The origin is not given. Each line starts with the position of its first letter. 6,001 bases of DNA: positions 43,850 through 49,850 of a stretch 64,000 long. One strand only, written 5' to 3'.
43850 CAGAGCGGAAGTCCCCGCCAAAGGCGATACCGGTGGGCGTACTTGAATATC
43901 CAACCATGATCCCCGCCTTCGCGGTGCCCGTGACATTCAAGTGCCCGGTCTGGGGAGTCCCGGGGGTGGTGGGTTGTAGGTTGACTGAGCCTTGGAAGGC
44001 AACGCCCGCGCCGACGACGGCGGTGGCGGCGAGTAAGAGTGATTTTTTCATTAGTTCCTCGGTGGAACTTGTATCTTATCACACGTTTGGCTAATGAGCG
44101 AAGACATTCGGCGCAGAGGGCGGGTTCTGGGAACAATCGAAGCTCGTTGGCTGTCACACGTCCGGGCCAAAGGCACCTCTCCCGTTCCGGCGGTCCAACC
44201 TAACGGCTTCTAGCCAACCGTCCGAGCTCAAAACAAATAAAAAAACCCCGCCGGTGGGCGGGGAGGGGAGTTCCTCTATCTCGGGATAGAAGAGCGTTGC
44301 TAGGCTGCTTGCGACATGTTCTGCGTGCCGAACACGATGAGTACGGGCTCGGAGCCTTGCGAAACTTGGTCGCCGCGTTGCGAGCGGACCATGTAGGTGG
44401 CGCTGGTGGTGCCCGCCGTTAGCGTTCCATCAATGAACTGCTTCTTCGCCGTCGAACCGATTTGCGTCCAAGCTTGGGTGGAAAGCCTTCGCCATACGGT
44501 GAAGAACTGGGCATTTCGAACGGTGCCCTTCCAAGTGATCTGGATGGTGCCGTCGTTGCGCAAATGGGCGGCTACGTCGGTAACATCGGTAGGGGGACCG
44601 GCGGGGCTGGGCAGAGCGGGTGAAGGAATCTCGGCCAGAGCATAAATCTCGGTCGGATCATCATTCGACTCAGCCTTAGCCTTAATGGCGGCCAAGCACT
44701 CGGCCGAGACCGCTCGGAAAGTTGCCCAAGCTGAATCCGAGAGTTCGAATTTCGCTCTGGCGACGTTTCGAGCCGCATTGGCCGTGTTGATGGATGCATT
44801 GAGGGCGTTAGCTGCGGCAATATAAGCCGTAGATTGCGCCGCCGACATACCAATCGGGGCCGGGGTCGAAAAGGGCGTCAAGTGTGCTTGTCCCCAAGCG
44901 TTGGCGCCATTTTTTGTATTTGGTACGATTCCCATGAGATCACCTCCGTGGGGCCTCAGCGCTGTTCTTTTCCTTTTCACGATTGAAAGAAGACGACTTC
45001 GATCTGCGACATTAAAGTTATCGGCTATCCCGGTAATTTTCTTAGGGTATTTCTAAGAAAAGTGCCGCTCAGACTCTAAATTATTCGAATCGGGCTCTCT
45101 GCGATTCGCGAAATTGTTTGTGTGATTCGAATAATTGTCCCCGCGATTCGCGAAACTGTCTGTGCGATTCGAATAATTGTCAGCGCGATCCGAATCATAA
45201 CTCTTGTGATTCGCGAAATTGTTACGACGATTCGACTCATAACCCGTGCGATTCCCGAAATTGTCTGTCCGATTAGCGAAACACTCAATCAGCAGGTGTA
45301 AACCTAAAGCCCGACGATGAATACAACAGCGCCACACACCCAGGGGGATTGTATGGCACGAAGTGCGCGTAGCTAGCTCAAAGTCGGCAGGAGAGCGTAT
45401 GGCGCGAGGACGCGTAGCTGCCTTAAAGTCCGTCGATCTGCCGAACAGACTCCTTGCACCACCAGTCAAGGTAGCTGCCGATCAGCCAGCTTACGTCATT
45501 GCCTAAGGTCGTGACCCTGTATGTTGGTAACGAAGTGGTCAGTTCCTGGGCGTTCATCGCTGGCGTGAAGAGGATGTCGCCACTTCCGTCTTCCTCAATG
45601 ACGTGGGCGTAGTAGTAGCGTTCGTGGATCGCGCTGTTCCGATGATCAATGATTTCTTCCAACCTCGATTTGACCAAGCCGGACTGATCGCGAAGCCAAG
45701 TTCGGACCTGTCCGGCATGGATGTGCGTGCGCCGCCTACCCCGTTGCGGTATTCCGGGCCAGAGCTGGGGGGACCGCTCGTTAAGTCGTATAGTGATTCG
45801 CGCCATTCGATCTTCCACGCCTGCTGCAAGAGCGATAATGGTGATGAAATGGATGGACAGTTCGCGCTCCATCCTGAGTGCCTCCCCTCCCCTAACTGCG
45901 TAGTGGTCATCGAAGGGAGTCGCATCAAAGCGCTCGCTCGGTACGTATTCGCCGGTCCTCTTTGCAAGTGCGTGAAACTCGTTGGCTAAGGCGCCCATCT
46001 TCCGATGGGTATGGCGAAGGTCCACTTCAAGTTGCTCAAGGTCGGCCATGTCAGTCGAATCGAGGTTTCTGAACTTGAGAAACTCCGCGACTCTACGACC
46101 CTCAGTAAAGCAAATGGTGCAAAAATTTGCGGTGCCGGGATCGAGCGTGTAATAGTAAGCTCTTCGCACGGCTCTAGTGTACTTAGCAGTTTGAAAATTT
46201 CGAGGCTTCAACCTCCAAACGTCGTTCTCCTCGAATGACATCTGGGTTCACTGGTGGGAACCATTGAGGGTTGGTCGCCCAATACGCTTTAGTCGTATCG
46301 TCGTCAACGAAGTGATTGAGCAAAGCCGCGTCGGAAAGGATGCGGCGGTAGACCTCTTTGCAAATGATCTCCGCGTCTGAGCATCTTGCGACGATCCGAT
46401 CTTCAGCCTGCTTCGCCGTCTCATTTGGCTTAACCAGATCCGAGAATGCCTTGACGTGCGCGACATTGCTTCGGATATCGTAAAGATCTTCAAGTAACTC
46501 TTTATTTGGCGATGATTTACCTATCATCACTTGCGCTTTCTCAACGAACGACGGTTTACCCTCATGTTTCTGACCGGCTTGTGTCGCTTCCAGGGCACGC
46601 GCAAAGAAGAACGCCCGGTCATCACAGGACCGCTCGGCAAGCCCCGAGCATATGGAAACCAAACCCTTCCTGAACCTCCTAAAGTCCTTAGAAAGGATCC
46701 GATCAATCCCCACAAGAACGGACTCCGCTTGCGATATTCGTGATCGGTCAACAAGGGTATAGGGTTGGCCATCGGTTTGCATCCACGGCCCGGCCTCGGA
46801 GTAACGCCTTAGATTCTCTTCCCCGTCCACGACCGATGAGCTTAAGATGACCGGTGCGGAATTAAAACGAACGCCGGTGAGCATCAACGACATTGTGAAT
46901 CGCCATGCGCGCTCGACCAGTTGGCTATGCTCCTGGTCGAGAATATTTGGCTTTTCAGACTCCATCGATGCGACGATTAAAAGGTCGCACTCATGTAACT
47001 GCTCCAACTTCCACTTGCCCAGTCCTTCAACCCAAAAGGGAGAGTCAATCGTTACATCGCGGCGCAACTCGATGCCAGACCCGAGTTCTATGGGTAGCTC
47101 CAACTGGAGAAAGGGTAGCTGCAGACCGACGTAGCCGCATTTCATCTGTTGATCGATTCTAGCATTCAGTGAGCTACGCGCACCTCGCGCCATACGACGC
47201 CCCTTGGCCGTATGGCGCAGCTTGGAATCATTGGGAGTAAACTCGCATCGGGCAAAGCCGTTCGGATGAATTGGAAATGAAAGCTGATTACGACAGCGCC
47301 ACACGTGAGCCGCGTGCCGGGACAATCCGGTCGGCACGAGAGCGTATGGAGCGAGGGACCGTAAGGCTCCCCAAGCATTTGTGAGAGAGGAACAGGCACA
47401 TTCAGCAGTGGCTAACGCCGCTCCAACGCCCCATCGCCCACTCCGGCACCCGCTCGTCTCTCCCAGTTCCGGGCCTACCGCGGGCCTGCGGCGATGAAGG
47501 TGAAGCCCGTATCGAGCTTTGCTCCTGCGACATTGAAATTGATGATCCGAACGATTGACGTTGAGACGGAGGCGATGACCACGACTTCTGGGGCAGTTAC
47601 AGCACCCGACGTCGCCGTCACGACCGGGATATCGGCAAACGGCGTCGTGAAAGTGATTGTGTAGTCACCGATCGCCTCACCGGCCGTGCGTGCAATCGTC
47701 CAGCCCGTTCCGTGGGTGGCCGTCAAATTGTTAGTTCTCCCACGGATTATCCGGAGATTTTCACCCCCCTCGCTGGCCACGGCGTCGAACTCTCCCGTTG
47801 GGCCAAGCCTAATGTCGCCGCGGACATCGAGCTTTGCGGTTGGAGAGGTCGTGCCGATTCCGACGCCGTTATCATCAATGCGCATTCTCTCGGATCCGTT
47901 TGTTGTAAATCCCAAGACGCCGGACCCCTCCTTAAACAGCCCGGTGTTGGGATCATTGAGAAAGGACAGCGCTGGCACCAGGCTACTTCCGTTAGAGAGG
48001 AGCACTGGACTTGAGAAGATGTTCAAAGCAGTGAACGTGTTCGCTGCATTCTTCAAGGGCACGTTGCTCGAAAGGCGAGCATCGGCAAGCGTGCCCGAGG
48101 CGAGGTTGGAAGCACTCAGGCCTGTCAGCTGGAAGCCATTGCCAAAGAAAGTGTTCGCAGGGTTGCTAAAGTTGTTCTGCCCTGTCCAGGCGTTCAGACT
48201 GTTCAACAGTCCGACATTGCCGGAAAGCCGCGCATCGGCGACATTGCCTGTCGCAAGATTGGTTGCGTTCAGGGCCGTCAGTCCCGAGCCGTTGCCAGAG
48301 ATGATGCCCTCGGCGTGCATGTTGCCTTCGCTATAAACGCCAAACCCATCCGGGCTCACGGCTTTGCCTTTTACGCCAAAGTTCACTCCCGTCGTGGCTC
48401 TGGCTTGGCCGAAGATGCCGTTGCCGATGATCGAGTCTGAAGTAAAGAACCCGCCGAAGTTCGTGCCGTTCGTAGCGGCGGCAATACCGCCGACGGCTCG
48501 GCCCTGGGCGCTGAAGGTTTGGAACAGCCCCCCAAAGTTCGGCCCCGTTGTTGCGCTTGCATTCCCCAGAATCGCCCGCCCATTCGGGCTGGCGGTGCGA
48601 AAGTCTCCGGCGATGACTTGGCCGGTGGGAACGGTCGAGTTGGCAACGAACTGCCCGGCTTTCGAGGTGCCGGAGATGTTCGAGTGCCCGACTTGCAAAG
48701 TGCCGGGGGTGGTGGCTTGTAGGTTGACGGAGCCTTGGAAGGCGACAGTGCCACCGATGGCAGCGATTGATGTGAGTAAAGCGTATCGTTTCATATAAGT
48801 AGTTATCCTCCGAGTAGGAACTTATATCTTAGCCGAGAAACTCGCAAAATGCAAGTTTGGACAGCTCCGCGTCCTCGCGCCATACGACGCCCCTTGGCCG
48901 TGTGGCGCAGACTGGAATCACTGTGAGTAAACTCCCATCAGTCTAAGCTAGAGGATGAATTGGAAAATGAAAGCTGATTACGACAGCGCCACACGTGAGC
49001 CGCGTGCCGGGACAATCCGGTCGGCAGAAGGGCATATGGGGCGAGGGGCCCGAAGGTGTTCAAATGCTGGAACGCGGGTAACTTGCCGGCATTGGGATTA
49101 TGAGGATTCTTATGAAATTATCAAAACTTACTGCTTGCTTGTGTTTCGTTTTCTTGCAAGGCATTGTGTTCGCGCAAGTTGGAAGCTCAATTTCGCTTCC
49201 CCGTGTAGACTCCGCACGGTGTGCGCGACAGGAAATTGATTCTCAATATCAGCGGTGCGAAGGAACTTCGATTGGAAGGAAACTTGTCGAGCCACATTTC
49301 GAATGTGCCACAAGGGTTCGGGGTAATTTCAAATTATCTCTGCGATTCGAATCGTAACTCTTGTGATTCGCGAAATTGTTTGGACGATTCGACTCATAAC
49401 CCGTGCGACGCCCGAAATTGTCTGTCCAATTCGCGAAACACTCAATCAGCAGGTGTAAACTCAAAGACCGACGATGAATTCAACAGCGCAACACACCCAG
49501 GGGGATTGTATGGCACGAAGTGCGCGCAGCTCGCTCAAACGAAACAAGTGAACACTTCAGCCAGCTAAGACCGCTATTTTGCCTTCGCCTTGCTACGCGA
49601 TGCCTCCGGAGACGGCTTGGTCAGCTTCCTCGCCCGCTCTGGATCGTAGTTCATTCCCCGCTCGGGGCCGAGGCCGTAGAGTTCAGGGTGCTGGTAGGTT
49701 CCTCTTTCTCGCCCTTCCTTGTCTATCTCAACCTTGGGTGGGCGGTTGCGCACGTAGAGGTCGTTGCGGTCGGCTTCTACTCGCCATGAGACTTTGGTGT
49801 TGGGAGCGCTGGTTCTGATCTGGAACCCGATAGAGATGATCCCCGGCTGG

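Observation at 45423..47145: Two adjacent, overlapping genes each carrying an R-x4-H (HEPN-like) motif inside a repeat-bounded, lower-GC patch: a candidate toxin/defence cassette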

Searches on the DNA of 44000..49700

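Call 94: search_rna_families(source=window, start=44000, end=49700, threshold=evalue, max_evalue=1)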
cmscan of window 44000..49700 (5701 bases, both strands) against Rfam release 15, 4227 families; matches with E-value up to 1: 2.
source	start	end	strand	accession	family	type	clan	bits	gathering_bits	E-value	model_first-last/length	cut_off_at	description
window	46831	46957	+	RF00291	snoR639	Gene; snRNA; snoRNA; HACA-box;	-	29.2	42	0.003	1-140/140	no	Small nucleolar RNA snoR639/H1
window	44237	44314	-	RF02837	anti-hemB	Gene; sRNA;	-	19.9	49.5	0.33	1-81/81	no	Burkholderia RNA 7 (anti-hemB)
